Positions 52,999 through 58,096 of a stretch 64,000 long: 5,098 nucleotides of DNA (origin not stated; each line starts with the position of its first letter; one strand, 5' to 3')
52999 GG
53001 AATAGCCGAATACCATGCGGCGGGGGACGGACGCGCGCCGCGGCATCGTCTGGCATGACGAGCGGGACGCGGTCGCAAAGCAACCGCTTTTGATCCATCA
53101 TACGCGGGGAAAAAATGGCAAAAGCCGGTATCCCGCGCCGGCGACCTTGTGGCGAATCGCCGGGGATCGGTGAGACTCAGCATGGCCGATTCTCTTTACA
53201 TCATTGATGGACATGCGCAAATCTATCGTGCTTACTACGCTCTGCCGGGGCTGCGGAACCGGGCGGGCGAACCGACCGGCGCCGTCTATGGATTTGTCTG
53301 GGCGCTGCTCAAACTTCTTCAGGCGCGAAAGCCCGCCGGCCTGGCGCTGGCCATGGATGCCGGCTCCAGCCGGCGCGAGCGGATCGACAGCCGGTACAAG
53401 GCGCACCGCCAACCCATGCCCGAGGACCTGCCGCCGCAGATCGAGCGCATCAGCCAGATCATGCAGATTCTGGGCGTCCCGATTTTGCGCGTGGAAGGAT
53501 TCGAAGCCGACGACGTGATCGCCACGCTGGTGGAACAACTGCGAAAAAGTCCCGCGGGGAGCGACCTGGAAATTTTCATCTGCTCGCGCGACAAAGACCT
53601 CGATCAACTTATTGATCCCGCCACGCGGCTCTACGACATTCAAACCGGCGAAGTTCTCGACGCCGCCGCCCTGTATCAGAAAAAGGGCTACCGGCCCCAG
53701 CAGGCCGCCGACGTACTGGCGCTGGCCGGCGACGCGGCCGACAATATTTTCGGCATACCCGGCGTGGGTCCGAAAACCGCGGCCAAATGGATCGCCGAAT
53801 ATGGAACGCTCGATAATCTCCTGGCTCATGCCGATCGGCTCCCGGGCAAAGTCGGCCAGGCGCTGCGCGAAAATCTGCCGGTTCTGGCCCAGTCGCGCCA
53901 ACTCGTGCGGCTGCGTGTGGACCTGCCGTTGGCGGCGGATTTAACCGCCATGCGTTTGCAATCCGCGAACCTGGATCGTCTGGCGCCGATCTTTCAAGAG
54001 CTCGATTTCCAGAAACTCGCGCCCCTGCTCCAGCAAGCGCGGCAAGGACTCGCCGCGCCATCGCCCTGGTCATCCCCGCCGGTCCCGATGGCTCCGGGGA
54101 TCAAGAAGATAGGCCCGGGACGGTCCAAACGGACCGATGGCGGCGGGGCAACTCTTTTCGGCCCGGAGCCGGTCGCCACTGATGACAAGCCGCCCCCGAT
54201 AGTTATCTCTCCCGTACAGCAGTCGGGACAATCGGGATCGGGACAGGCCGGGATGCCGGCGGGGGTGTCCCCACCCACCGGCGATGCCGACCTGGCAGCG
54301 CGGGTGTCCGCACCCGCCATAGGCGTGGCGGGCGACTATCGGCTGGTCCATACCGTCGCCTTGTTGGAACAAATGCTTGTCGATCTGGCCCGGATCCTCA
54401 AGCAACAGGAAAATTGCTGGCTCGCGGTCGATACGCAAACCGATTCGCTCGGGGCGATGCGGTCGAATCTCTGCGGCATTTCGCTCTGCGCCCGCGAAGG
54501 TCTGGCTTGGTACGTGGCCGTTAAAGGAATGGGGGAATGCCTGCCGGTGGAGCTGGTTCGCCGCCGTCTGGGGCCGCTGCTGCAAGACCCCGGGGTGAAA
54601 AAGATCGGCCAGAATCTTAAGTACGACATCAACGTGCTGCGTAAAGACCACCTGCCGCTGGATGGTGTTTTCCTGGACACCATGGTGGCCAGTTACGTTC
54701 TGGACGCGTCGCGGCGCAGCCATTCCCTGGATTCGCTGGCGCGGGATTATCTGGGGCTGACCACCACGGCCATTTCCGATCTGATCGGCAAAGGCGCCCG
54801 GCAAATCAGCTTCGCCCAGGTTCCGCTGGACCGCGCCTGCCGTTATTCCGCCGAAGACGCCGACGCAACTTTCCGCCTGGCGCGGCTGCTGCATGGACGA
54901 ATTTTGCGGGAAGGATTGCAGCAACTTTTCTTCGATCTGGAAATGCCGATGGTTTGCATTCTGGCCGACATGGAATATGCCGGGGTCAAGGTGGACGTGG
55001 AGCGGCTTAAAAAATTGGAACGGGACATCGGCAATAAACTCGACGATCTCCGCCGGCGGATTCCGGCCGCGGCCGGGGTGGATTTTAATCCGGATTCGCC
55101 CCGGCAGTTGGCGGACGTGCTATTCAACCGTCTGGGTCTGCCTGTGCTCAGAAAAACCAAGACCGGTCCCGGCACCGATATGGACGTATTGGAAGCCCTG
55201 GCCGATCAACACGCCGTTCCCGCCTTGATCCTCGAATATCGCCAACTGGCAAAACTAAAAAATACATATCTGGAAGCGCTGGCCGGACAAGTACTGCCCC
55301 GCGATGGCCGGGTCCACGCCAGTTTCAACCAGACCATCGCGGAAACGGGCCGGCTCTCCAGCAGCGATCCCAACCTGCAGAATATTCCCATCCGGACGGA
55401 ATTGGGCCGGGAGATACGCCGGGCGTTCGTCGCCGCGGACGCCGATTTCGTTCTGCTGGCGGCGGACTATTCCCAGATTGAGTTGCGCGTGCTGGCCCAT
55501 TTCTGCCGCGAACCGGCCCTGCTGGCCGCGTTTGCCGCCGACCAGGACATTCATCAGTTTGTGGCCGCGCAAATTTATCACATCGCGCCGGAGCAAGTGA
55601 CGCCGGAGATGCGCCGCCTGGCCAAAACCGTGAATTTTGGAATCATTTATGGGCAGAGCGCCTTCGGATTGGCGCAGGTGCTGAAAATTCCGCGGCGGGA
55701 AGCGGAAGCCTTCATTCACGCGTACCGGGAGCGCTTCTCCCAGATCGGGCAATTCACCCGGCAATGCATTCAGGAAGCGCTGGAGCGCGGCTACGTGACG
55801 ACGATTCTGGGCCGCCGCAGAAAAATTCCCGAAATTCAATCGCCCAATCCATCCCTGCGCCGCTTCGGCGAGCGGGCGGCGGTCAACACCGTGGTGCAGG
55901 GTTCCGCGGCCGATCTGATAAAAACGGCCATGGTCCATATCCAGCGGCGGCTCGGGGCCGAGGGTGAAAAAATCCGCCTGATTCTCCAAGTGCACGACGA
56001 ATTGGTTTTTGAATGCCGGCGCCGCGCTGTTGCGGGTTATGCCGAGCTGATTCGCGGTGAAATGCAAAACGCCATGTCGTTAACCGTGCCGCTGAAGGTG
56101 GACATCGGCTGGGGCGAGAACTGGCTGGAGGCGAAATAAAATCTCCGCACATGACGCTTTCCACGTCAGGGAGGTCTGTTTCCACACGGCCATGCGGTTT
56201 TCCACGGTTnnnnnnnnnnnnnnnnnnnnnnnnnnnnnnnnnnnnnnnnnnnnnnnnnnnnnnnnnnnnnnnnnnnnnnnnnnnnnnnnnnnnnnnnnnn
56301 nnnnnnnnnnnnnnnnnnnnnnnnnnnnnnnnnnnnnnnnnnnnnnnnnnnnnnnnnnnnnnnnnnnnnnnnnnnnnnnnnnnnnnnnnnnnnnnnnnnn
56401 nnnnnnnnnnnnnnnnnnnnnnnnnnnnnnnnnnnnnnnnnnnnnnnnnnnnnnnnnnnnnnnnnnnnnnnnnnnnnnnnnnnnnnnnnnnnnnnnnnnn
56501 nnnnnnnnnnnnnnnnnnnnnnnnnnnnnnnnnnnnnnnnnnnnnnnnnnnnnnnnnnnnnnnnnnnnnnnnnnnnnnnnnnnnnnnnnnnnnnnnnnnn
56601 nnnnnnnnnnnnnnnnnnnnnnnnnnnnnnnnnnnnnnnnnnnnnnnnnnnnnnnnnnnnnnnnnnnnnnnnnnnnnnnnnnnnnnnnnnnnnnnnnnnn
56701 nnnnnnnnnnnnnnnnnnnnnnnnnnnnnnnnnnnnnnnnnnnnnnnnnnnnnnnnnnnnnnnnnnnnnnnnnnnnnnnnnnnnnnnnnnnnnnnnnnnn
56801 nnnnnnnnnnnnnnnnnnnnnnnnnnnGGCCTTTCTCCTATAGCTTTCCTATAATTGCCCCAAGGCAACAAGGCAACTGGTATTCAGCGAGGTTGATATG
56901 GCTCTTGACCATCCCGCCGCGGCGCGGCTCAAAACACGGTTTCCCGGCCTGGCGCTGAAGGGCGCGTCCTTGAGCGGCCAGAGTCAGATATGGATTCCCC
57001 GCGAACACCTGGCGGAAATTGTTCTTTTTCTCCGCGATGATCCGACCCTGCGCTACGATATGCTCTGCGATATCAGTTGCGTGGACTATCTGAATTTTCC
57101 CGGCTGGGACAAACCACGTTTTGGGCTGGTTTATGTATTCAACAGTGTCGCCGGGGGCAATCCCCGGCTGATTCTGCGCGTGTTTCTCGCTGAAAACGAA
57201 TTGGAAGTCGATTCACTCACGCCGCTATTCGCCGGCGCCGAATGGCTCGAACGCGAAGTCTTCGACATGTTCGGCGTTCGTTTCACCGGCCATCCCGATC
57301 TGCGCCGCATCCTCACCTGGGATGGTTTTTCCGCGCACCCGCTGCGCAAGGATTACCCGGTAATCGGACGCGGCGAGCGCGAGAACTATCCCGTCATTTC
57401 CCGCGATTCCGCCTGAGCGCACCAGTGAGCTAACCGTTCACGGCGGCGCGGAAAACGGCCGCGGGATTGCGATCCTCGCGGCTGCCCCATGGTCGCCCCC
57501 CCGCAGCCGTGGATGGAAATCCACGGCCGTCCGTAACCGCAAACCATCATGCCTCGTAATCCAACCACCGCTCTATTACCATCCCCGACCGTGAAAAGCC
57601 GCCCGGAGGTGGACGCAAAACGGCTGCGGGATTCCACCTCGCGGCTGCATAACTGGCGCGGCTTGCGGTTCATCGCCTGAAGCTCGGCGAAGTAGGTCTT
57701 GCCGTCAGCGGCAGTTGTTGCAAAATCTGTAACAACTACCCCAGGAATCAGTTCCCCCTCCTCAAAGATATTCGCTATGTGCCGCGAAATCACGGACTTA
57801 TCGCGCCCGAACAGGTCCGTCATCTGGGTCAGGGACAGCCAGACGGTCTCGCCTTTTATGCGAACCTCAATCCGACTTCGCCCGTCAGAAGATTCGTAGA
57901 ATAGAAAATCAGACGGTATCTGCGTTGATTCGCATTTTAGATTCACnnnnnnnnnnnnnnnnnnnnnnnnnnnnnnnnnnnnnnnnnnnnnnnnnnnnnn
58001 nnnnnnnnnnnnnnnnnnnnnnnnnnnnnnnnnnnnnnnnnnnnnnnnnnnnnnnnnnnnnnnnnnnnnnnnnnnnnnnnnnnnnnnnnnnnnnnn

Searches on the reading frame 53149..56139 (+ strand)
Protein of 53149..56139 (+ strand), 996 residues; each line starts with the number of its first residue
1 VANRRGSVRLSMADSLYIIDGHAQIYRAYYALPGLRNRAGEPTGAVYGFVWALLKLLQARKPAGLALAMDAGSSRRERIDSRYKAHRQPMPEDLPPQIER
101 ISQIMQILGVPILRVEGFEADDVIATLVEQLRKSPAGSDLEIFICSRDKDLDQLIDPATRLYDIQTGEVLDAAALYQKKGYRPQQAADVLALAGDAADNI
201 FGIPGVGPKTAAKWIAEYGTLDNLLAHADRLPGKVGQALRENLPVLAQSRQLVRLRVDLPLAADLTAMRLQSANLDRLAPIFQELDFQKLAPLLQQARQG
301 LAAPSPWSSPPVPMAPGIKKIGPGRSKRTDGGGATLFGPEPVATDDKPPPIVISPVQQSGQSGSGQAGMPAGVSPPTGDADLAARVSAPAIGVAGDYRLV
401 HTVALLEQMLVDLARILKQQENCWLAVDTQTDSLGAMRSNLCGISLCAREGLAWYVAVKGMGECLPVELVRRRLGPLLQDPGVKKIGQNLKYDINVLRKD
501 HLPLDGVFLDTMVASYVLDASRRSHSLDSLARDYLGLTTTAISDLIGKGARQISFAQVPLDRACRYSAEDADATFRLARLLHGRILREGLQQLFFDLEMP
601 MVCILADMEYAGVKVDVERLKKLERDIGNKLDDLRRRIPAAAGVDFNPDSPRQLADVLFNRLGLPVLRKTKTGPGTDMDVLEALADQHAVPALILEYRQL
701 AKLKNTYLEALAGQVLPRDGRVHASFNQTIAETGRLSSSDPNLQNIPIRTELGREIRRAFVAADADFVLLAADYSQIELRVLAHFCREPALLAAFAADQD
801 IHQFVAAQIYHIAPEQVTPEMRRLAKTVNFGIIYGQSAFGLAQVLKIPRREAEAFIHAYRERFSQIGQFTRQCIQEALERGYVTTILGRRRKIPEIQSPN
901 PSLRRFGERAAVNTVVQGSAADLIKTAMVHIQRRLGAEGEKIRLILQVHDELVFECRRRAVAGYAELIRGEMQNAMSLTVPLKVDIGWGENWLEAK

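Call 35: find_encoding_contigs(protein=window:53149-56139:+, flank=10000, max_places=4)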
Protein window:53149-56139:+ (996 aa): no gene with exactly this product is on record in the collection.

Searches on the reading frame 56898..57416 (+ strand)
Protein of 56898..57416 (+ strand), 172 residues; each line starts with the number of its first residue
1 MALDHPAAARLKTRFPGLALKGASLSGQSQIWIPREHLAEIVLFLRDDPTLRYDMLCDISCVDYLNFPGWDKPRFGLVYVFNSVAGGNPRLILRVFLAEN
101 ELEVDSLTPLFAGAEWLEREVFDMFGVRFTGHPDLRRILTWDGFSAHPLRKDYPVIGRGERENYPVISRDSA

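Call 37: find_encoding_contigs(protein=window:56898-57416:+, flank=10000, max_places=8)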
Protein window:56898-57416:+ (172 aa): 24 contigs read that carry it; 8 places shown.
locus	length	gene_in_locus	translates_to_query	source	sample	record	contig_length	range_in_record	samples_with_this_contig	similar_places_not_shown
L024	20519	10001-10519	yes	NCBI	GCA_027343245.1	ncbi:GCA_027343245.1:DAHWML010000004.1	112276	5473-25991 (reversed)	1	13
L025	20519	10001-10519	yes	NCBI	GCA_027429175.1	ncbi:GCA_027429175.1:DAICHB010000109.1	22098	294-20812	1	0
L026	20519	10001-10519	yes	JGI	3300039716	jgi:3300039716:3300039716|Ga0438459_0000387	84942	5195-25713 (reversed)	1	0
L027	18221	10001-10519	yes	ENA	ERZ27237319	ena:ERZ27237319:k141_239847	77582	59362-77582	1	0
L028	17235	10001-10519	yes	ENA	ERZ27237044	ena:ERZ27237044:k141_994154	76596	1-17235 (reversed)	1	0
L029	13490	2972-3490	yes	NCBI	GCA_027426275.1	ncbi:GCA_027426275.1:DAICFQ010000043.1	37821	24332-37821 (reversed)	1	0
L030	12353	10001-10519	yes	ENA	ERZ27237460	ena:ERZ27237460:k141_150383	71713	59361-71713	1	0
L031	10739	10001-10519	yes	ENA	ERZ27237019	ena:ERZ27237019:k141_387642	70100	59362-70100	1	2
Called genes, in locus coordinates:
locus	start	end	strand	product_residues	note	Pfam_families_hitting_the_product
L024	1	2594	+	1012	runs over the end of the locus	PF00512:HisKA, PF02518:HATPase_c, PF00072:Response_reg, PF01627:Hpt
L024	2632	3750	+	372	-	PF00072:Response_reg, PF23198:PDE8A_N (weak), PF13487:HD_5, PF01966:HD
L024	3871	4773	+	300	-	PF01261:AP_endonuc_2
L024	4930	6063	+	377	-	PF00005:ABC_tran, PF17912:OB_MalK, PF08402:TOBE_2 (weak)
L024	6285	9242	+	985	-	PF02739:5_3_exonuc_N, PF01367:5_3_exonuc, PF01612:DNA_pol_A_exo1, PF22619:DNA_polI_exo1 (weak), PF00476:DNA_pol_A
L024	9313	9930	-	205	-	PF01725:Ham1p_like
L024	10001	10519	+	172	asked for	PF00329:Complex1_30kDa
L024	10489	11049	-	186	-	-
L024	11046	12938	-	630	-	PF02838:Glyco_hydro_20b, PF00728:Glyco_hydro_20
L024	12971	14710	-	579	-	PF00083:Sugar_tr, PF07690:MFS_1, PF00083:Sugar_tr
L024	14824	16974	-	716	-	PF01074:Glyco_hydro_38N, PF09261:Alpha-mann_mid, PF07748:Glyco_hydro_38C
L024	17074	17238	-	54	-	-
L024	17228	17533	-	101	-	PF01909:NTP_transf_2, PF18765:Polbeta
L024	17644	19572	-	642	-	PF07517:SecA_DEAD, PF01043:SecA_PP_bind, PF21090:P-loop_SecA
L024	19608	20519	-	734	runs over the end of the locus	PF02163:Peptidase_M50 (faint)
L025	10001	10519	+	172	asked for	PF00329:Complex1_30kDa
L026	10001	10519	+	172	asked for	PF00329:Complex1_30kDa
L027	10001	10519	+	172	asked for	PF00329:Complex1_30kDa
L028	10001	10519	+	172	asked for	PF00329:Complex1_30kDa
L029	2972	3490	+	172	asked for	PF00329:Complex1_30kDa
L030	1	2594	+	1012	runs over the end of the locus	PF00512:HisKA, PF02518:HATPase_c, PF00072:Response_reg, PF01627:Hpt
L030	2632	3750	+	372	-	PF00072:Response_reg, PF23198:PDE8A_N (weak), PF13487:HD_5, PF01966:HD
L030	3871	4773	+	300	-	PF01261:AP_endonuc_2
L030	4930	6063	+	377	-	PF00005:ABC_tran, PF17912:OB_MalK, PF08402:TOBE_2 (weak)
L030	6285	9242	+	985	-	PF02739:5_3_exonuc_N, PF01367:5_3_exonuc, PF01612:DNA_pol_A_exo1, PF22619:DNA_polI_exo1 (weak), PF00476:DNA_pol_A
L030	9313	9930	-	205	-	PF01725:Ham1p_like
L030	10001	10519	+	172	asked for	PF00329:Complex1_30kDa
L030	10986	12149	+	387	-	PF04055:Radical_SAM, PF11946:DUF3463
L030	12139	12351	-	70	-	?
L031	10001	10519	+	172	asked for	PF00329:Complex1_30kDa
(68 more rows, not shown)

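Call 40: list_cluster_members(proteins=[window:56898-57416:+, window:14334-15668:+, window:56210-56827:-, window:16191-17441:+, P0001])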
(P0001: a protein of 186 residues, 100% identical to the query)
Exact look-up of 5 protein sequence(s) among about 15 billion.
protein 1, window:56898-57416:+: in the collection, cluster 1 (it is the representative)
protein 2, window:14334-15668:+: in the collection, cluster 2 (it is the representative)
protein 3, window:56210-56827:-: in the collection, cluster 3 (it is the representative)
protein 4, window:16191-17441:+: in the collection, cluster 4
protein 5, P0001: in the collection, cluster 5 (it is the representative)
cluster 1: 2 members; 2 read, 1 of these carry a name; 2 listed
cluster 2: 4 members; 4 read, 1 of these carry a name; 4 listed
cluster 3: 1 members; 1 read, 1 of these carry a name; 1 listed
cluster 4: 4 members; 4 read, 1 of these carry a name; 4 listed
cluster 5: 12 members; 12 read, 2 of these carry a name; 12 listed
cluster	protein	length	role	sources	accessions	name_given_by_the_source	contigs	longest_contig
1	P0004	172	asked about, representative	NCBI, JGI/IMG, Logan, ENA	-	NADH-quinone oxidoreductase subunit C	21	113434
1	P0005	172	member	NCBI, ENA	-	-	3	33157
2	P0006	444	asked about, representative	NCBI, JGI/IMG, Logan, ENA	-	uncharacterized protein (TIRG00374 family)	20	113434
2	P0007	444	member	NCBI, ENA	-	-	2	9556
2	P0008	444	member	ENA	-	-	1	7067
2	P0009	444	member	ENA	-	-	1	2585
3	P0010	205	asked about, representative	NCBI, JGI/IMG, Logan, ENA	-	XTP/dITP diphosphohydrolase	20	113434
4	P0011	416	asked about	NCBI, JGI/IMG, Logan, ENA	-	serine/threonine-protein kinase HipA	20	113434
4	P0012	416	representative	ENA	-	-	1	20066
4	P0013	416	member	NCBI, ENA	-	-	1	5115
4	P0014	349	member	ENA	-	-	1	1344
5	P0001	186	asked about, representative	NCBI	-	-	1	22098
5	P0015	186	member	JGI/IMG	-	hypothetical protein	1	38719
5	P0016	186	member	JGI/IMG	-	hypothetical protein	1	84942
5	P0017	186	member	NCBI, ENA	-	-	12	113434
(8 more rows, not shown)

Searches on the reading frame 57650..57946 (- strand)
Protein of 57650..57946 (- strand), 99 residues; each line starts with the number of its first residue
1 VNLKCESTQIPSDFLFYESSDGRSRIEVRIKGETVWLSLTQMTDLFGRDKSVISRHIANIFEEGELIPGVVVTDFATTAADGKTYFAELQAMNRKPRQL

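Call 86: search_dna_similar(query=window:57650-57946:-, collection=plasmids, mode=protein, max_evalue=0.00001, max_rows=8)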
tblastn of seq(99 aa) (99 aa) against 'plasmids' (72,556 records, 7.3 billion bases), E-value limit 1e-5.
Records with a match: 102; places in all: 128; records where one place covers at least 80% of the query: 4.
Best place of each record, by identity: 60-80% 5; <60% 97.
By first word of the organism name: Bacteroides 36; Parabacteroides 10; Ligilactobacillus 9; Phocaeicola 6; Aeromonas 5; Vibrio 4; Legionella 4; Roseomonas 4; Pseudomonas 3; Candidatus 2; and 16 more.
By predicted mobility (MOB-suite, as given by PLSDB): non-mobilizable 67; conjugative 24; mobilizable 11.
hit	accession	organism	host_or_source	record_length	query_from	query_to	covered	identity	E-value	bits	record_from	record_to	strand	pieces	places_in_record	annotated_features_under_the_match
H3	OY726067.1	Phocaeicola massiliensis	-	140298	15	85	72%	60.6%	1e-19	89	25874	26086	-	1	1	none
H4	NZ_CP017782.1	Rhodobacter xanthinilyticus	bacterial culture,sea water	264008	13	85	74%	57.5%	4e-20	90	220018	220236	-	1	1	virulence RhuM family protein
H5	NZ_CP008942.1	Candidatus Paracaedibacter acanthamoebae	Acanthamoeba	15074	13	88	77%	55.1%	1e-17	83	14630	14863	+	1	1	none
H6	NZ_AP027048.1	Vibrio nigripulchritudo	Penaeus vannamei,cell ...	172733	9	85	78%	53.2%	9e-21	92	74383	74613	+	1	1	virulence protein RhuM/Fic/DOC family protein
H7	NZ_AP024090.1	Vibrio nigripulchritudo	-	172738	9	85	78%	53.2%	9e-21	92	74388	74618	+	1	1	virulence protein RhuM/Fic/DOC family protein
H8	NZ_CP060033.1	Aeromonas salmonicida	Sebastes schlegeli,Head kidney, Spleen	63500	12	88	78%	51.9%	3e-17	82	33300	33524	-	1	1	virulence protein RhuM/Fic/DOC family protein | chromosome segregation protein ParM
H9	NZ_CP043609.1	Bacteroides fragilis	Homo sapiens,cell culture,feces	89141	21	85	66%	60.0%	4e-17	82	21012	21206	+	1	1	rhuM: RhuM family protein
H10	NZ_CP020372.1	Candidatus Thiodictyon syntrophicum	meromictic lake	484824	8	85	79%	49.4%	2e-17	82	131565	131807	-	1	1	virulence RhuM family protein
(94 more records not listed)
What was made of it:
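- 57683..57946 (-): N-terminal fragment of a rhuM-family gene (residues 1-85/88). Its 3' part is missing and the fragment is fused, after ~20 nt, to the truncated left side of copy B. tblastn to annotated RhuM family genes, E down to 9e-21, query residues 9-85/88 (call 86)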
